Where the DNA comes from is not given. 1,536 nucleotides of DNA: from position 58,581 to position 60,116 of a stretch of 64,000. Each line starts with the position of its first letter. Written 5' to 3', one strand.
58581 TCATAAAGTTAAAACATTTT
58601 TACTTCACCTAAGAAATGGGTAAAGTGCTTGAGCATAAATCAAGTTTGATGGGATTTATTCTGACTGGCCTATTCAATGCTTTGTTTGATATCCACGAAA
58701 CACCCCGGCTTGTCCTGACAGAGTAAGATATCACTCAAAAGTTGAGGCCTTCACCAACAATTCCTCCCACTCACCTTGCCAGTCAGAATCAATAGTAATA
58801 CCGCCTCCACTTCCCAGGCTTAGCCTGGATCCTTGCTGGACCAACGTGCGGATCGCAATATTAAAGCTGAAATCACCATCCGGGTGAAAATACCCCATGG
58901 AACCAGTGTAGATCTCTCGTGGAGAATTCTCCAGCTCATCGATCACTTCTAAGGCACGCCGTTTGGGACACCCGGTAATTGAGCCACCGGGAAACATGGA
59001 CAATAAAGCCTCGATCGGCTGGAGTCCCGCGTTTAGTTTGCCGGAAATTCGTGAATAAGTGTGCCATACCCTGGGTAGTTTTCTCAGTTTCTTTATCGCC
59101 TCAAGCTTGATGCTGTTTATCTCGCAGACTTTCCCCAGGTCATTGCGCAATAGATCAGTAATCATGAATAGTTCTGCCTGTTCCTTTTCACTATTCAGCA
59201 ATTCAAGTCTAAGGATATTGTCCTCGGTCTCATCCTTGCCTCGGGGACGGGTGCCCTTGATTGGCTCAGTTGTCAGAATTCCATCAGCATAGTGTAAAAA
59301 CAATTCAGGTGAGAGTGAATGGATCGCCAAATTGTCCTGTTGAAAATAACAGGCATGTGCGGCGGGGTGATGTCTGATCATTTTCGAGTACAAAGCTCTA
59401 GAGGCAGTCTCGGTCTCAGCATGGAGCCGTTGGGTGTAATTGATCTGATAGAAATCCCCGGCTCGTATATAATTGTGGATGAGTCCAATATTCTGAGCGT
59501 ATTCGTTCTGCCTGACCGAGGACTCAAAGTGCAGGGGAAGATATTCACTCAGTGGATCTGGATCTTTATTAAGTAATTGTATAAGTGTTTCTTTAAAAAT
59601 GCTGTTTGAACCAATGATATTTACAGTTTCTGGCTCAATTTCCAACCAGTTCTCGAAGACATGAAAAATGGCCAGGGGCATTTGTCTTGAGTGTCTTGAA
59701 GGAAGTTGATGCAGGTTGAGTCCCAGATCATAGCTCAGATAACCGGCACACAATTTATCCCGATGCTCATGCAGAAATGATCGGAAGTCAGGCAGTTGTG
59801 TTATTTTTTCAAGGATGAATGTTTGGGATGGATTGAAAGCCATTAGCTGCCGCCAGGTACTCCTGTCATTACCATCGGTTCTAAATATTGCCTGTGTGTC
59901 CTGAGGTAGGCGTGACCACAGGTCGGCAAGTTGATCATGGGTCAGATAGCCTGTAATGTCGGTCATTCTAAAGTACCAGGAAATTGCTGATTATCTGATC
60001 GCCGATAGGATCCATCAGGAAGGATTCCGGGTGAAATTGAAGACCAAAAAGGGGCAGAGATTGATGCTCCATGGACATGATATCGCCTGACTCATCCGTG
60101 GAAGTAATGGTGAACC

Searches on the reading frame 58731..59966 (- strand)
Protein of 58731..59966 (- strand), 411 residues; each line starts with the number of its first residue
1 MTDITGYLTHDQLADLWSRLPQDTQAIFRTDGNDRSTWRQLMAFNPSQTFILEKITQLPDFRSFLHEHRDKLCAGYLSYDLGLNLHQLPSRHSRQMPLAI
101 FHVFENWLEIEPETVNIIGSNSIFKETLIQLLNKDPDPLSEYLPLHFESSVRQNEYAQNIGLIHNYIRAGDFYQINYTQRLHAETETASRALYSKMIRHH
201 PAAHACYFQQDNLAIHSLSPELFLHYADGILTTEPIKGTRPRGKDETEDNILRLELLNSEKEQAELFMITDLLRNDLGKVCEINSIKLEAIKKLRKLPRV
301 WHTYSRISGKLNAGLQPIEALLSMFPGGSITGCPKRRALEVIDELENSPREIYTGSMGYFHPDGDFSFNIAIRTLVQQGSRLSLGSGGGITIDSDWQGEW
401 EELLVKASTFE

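Call 84: search_protein_families(library=pfam, proteins=[window:58731-59966:-], max_evalue=0.00001)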
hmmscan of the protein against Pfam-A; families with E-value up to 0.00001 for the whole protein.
window:58731-59966:- (411 aa): 1 family
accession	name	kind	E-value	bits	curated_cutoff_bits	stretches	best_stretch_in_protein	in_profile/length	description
PF00425.24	Chorismate_bind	-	3.9e-83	279.4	27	1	153-406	2-257/257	chorismate binding enzyme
